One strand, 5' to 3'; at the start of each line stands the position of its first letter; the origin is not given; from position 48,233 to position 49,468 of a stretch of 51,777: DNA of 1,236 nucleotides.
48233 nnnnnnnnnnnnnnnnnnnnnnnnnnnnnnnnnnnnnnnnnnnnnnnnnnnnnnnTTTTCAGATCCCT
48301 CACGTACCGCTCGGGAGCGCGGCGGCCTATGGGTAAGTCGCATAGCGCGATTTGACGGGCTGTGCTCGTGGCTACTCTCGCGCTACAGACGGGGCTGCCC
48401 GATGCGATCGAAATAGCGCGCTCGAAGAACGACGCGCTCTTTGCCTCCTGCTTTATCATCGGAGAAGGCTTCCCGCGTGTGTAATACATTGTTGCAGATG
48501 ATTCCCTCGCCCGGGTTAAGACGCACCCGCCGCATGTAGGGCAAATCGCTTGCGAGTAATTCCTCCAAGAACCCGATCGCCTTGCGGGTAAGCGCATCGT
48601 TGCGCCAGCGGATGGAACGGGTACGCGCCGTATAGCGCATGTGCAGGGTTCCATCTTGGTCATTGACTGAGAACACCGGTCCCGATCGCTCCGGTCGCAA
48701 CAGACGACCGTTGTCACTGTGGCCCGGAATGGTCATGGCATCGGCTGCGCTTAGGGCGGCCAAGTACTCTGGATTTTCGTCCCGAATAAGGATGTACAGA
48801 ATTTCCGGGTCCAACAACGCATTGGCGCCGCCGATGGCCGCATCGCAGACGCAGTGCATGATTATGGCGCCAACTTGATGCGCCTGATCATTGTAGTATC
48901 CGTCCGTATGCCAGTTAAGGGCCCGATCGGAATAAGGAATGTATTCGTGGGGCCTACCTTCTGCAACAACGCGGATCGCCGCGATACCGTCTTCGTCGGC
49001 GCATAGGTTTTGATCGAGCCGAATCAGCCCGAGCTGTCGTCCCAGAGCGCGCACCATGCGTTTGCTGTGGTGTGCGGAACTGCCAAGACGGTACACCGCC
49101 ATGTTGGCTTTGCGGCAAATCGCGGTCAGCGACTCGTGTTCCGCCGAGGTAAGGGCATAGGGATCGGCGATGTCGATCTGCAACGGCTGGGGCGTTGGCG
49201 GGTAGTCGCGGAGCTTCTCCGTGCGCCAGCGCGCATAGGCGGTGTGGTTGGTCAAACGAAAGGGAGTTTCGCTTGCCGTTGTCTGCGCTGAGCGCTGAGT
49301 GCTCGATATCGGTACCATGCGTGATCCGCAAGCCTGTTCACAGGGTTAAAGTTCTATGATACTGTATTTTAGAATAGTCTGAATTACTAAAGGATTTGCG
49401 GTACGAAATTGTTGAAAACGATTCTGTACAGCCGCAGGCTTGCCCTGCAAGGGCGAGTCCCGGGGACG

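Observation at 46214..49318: Five-gene operon divergent from dsrAB: TauD-like dioxygenase, two unknowns, an orphan Cas6/Cmx6-like RAMP protein and a Cys-less DsrC/TusE homologue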

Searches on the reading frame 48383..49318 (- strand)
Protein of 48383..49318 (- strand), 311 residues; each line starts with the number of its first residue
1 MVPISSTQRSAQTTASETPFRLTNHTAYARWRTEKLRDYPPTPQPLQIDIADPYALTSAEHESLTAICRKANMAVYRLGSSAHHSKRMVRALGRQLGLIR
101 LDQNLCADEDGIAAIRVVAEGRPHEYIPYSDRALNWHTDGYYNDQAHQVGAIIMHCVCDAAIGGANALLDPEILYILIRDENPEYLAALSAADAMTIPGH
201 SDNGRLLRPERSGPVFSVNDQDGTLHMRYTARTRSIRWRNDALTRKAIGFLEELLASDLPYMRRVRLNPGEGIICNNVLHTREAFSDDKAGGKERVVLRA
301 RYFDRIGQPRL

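Call 3: search_protein_families(library=pfam, proteins=[window:48383-49318:-], max_evalue=0.01)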
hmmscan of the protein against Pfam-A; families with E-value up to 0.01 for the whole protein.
window:48383-49318:- (311 aa): 1 family
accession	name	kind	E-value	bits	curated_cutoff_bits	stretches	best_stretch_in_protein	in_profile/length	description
PF02668.22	TauD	-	4.9e-18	66.4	27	1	44-300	10-266/267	Taurine catabolism dioxygenase TauD, TfdA family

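Call 4: search_protein_families(library=ncbifam, proteins=[window:48383-49318:-], max_evalue=0.01)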
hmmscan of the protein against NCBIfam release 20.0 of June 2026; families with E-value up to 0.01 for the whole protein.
window:48383-49318:- (311 aa): 3 families
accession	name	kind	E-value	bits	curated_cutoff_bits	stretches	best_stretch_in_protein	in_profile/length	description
NF049936.1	TriMthamethphnDioxTmpA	equivalog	3e-11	42.7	400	1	127-291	178-340/366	2-trimethylaminoethylphosphonate dioxygenase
TIGR02410.1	carnitine_TMLD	equivalog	1.1e-08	35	268.3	1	129-286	174-338/362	trimethyllysine dioxygenase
TIGR02409.1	carnitine_bodg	equivalog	3e-07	29.8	414.75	1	127-304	180-353/366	gamma-butyrobetaine dioxygenase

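Call 45: search_solved_structures(query=window:48383-49318:-, max_evalue=0.001, show_alignments=1)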
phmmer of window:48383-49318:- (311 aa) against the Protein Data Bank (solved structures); distinct sequences matched with E-value up to 0.001: 0.

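Call 49: search_solved_structures(query=A5, max_evalue=0.01, show_alignments=1)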
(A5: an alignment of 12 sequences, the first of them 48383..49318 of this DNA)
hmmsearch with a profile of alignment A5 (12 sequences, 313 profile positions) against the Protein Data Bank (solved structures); distinct sequences matched with E-value up to 0.01: 5.
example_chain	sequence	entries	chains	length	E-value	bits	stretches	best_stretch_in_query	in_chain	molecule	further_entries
6npb_A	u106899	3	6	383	1.2e-07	34.2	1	123-282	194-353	TmpA, 2-trimethylaminoethylphosphonate hydroxylase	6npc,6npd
9j0j_A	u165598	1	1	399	0.00011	24.5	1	117-300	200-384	Fe/2OG-dependent oxygenase DfmD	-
4bg1_A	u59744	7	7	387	0.00068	21.9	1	116-189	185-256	GAMMA-BUTYROBETAINE DIOXYGENASE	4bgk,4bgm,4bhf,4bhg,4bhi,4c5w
3ms5_A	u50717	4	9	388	0.00068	21.9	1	116-188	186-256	Gamma-butyrobetaine dioxygenase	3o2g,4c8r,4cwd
3n6w_A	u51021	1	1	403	0.00074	21.8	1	116-188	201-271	Gamma-butyrobetaine dioxygenase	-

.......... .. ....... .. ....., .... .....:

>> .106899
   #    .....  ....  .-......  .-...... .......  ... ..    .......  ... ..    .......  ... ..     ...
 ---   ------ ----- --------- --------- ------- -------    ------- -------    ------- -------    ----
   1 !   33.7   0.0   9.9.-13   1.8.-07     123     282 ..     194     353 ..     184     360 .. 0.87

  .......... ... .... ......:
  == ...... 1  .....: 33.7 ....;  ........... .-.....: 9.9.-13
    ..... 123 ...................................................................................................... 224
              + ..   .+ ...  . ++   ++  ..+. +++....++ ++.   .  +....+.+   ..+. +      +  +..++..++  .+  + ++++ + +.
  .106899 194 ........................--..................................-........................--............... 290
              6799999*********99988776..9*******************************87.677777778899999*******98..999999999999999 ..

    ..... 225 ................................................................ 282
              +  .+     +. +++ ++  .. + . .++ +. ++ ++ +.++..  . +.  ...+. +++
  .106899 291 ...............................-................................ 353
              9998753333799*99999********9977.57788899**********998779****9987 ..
